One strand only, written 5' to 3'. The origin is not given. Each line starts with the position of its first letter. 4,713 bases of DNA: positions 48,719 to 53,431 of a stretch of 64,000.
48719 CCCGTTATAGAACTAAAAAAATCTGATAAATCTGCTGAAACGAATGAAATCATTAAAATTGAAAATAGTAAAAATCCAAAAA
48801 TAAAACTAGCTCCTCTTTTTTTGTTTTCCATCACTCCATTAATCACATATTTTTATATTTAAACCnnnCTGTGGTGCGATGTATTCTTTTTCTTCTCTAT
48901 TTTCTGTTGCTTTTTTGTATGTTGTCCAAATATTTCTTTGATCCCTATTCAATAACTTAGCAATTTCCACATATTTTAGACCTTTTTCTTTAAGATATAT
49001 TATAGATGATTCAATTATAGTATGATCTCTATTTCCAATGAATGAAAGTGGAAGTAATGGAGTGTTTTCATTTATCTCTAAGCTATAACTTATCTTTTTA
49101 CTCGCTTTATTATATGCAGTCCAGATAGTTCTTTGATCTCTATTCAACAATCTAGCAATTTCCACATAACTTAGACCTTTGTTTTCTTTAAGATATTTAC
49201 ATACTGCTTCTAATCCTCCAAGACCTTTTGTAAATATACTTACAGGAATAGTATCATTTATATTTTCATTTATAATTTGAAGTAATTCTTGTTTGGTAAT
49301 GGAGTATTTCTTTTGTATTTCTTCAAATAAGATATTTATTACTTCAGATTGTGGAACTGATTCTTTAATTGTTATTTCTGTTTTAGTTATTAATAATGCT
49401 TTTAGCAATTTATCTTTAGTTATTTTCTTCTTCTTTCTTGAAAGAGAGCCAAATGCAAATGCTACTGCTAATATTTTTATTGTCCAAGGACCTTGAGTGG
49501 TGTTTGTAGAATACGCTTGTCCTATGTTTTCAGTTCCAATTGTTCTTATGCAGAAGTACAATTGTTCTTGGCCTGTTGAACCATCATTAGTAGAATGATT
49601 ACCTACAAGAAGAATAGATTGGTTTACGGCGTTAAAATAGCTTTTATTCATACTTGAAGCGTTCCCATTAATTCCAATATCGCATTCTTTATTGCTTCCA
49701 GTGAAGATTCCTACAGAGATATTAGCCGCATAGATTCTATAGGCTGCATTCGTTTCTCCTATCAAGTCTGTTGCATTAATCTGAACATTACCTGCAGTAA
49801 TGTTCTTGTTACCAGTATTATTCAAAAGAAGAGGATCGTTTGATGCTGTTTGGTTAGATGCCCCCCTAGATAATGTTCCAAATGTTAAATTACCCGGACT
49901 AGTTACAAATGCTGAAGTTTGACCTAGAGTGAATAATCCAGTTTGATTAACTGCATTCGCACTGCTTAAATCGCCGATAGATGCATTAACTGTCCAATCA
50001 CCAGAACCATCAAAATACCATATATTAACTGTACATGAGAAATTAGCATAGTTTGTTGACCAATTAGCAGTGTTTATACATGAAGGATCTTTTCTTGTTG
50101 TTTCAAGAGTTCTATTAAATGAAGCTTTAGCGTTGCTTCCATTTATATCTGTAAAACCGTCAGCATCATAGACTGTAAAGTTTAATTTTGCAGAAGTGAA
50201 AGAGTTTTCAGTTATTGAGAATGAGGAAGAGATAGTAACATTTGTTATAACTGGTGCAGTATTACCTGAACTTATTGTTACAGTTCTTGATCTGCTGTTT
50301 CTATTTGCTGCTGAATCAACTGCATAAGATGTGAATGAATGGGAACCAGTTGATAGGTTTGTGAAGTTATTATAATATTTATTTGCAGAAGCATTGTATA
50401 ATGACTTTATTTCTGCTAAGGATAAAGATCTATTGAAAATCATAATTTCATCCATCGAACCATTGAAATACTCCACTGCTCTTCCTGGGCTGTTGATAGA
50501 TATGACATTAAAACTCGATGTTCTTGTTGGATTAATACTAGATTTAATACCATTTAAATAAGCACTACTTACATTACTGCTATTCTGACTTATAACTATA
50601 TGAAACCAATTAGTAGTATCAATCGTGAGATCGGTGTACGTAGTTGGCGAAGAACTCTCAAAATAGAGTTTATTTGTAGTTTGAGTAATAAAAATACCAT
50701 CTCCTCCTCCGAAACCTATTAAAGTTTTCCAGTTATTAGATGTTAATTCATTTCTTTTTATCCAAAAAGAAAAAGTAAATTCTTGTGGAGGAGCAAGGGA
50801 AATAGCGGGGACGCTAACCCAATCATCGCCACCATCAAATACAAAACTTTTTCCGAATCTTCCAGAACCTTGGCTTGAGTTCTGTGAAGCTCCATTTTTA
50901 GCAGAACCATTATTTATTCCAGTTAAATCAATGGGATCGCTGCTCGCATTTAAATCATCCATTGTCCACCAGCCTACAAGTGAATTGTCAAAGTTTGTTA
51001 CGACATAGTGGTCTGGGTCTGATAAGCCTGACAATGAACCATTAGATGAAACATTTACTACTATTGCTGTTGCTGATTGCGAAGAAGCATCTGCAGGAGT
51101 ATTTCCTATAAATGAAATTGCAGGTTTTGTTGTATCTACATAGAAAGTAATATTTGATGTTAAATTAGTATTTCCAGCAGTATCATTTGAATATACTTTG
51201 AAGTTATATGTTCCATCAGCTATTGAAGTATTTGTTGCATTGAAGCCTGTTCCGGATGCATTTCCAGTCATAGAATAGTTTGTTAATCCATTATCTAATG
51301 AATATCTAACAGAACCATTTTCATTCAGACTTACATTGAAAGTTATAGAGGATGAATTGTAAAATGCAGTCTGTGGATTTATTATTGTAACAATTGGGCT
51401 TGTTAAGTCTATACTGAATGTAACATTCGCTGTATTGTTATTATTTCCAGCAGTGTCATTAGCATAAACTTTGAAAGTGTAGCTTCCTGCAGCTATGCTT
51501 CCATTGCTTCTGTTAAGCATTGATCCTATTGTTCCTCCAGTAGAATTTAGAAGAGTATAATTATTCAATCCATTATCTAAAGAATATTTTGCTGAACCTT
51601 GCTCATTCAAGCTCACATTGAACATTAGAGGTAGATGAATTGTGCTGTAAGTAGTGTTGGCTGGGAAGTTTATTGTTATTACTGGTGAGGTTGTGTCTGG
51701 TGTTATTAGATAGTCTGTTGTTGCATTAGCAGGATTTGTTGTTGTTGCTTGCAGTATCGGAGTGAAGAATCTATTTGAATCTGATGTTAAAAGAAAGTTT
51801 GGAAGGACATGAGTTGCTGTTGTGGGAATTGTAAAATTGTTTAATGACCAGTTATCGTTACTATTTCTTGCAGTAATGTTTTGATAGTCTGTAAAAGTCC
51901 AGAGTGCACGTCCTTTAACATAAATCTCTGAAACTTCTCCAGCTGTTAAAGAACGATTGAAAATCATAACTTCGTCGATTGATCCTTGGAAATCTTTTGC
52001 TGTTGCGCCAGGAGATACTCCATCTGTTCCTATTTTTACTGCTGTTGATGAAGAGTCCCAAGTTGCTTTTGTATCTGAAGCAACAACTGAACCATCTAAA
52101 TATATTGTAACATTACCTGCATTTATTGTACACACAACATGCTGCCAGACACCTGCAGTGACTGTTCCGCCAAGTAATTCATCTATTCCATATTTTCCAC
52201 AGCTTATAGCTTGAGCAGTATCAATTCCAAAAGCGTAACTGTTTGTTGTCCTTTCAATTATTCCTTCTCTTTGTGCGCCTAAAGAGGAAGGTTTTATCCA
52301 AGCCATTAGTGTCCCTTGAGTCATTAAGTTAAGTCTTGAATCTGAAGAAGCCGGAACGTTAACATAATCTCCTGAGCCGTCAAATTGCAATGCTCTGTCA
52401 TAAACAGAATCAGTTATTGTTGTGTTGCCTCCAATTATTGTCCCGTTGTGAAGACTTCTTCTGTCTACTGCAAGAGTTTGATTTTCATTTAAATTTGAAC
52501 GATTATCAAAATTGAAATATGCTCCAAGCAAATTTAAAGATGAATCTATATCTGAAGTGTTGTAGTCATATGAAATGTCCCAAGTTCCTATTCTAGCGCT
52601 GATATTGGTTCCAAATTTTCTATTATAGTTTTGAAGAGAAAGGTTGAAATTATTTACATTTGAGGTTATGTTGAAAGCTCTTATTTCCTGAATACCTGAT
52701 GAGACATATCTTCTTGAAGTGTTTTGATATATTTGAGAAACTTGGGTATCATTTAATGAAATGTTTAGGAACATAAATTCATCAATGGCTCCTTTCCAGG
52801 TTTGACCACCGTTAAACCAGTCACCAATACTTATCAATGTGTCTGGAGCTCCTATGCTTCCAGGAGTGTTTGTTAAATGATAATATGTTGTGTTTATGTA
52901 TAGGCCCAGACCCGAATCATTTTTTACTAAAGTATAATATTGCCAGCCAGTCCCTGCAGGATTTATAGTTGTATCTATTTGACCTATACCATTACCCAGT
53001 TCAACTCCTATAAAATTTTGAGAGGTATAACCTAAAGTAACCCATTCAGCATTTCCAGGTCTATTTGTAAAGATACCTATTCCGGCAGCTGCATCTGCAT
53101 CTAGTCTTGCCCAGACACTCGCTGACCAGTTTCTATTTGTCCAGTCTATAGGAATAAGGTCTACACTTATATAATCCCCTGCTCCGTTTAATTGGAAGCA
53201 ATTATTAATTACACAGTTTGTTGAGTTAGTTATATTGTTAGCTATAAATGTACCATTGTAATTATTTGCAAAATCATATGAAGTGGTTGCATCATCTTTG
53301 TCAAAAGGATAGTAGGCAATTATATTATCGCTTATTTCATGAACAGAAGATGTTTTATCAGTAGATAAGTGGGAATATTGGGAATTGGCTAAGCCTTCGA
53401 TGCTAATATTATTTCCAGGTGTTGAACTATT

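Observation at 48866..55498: Giant LamG-lectin surface protein with an in-frame tail carrying two sigma70-r4/LuxR-like HTH motifs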

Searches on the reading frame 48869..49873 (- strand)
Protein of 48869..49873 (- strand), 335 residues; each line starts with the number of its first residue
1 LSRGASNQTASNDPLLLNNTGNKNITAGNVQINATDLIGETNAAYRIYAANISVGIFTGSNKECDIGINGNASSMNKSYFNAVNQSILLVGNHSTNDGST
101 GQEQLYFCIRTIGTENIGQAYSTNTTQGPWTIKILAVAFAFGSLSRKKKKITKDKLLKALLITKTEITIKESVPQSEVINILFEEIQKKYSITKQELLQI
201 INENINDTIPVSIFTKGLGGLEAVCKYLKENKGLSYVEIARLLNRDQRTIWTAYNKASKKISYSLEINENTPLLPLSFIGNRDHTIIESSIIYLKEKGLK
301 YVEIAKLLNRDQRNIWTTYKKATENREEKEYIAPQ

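Call 83: predict_structure(alignment_id=A4)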
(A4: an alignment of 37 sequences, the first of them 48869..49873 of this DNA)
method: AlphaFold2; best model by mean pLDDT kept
length: 335 residues; sequences in the alignment: 37
mean_pLDDT: 73.6   pTM: 0.49
mean pLDDT of the five models: 73.6, 72.0, 70.7, 69.5, 65.1
residues with pLDDT >= 90: 113; 70-90: 85; 50-70: 60; < 50: 77
segments of 3 or more residues with pLDDT < 50: 1-27, 75-82, 84-101, 135-152
pLDDT, mean of each block of 10 residues (from residue 1): 29 39 48 79 85 62 53 47 45 45 62 75 79 49 41 61 68 79 87 83 78 92 97 95 96 98 93 93 95 97 96 98 88 64
secondary structure, 60 per line:
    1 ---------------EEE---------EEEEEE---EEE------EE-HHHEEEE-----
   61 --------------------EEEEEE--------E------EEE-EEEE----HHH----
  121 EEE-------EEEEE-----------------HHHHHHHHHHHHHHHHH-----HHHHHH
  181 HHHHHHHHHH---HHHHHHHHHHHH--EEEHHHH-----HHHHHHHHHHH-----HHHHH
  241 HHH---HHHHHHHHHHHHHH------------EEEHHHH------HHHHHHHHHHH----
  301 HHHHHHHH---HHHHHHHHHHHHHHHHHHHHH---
elements in order: E16-18 E28-33 E37-39 E52-55 E81-86 E102-104 E106-109 E121-123 E131-135 H153-169 H175-190 H194-205 E208-210 H211-214 H220-230 H236-243 H247-260 E273-275 H276-279 H286-296 H301-308 H312-332

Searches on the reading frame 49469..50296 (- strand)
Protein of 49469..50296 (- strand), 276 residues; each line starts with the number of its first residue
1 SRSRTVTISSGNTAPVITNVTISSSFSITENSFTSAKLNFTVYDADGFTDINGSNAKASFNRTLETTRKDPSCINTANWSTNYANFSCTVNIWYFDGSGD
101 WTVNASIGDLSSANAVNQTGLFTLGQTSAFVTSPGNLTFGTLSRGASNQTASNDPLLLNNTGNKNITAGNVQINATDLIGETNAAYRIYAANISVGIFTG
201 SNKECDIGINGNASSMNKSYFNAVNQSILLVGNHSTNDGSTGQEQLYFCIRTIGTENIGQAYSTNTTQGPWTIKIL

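Call 60: search_protein_families(library=pfam, proteins=[window:49469-50296:-], max_evalue=0.1)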
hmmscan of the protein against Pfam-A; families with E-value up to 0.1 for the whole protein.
window:49469-50296:- (276 aa): 1 family
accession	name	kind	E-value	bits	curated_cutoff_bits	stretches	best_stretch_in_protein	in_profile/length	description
PF25728.1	US29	-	0.08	12.4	27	1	6-104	39-141/324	Cytomegalovirus US29 protein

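Call 62: search_protein_families(library=ncbifam, proteins=[window:49469-50296:-], max_evalue=0.1)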
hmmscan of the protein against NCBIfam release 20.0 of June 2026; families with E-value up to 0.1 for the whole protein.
window:49469-50296:- (276 aa): 0 families

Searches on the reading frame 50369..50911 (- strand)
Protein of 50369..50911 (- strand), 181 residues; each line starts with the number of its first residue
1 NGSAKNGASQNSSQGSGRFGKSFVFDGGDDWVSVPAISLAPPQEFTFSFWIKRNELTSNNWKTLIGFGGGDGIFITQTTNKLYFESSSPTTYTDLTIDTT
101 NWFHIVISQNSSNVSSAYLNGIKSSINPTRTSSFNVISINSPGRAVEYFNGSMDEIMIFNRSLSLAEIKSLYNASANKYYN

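Call 60: search_protein_families(library=pfam, proteins=[window:50369-50911:-], max_evalue=0.1)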
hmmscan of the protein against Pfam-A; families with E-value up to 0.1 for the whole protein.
window:50369-50911:- (181 aa): 2 families
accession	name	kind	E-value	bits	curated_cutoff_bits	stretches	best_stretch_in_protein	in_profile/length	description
PF13385.13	Laminin_G_3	-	2.9e-20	73.4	27.6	1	26-169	1-151/151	Concanavalin A-like lectin/glucanases superfamily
PF07953.20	Toxin_R_bind_N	-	0.0005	20.3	23.8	1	76-163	104-191/191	Clostridium neurotoxin, N-terminal receptor binding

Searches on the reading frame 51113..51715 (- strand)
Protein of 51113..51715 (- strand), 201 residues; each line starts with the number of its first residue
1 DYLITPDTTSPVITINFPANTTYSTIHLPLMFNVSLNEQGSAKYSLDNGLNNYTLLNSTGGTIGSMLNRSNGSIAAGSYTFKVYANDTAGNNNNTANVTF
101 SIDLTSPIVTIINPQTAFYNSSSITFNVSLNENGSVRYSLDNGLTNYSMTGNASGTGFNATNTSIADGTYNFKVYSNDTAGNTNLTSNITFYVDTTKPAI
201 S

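Call 60: search_protein_families(library=pfam, proteins=[window:51113-51715:-], max_evalue=0.1)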
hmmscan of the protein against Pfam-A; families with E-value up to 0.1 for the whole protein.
window:51113-51715:- (201 aa): 16 families
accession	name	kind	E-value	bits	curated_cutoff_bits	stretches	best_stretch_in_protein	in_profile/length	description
PF19077.6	Big_13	-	2.8e-13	50.7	27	2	124-195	29-102/102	Bacterial Ig-like domain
PF13754.12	Big_3_4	-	2.7e-06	27.7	27.3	1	75-106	32-63/106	Domain of unknown function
PF22058.2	X25_BaPul_like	-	3.5e-05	24.2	27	1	70-105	37-72/87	Pullulanase X25 domain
PF23265.1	Ig-like_KY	-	4.8e-05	23.9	27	1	13-111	38-125/129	KY-like, immunoglobulin-like domain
PF07495.19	Y_Y_Y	-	7.9e-05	22.9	26.6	1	75-102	36-64/65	Y_Y_Y domain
PF15418.12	DUF4625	-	8.5e-05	23.3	27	0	74-96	103-125/131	Domain of unknown function (DUF4625)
PF12245.14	Big_3_2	-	0.00016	22.3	23.3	1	127-194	58-121/122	Bacterial Ig-like domain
PF14686.12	fn3_3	-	0.0004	20.5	24.4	0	144-190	22-66/75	Polysaccharide lyase family 4, domain II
PF00801.26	PKD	-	0.00061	20.2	23.5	0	116-190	9-79/80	PKD domain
PF13860.13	FlgD_ig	-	0.0018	18.7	27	0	157-178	56-77/79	FlgD Ig-like domain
PF05345.18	He_PIG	-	0.003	18.4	24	0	113-186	8-89/96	Putative Ig domain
PF22352.2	K319L-like_PKD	-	0.0057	17.1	27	0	74-99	57-81/84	K319L-like, PKD domain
PF18911.6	PKD_4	-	0.016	15.7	27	0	75-101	58-84/85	PKD domain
PF08481.16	GBS_Bsp-like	-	0.016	15.6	31.6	0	53-98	45-90/92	GBS Bsp-like repeat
PF13954.11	PapC_N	-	0.02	15.3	27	0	70-92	22-44/146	PapC N-terminal domain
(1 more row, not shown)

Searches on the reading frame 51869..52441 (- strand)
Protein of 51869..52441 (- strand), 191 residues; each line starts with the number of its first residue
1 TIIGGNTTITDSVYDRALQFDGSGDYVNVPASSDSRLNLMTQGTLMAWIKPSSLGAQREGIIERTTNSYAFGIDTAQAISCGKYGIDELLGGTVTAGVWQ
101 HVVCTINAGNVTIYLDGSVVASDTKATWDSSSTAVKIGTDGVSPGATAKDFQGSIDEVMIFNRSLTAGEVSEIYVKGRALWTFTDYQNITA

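Call 60: search_protein_families(library=pfam, proteins=[window:51869-52441:-], max_evalue=0.1)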
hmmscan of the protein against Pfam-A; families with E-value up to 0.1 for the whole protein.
window:51869-52441:- (191 aa): 5 families
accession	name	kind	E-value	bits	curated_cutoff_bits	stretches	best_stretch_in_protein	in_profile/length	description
PF13385.13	Laminin_G_3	-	2.1e-25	90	27.6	1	21-171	1-151/151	Concanavalin A-like lectin/glucanases superfamily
PF02973.23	Sialidase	-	0.014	15.4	26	1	106-173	112-184/189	Sialidase, N-terminal domain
PF22925.3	TS_C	-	0.031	14.3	27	1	96-166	129-200/202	Trans-sialidase, C-terminal domain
PF17957.7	Big_7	-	0.034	15.2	24.1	0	110-136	34-60/70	Bacterial Ig domain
PF02210.31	Laminin_G_2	-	0.05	14.5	22.9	1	87-159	42-122/126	Laminin G domain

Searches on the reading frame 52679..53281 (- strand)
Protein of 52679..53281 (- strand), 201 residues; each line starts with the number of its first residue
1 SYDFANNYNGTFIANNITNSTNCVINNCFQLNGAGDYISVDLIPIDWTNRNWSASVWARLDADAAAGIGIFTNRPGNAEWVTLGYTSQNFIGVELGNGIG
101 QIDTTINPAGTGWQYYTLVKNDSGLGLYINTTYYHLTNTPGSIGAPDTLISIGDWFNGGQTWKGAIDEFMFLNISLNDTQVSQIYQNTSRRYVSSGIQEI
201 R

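Call 60: search_protein_families(library=pfam, proteins=[window:52679-53281:-], max_evalue=0.1)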
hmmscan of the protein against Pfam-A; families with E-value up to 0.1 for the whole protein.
window:52679-53281:- (201 aa): 1 family
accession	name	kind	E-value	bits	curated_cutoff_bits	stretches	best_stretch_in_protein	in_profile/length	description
PF13385.13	Laminin_G_3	-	6.9e-14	52.7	27.6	1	33-182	2-151/151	Concanavalin A-like lectin/glucanases superfamily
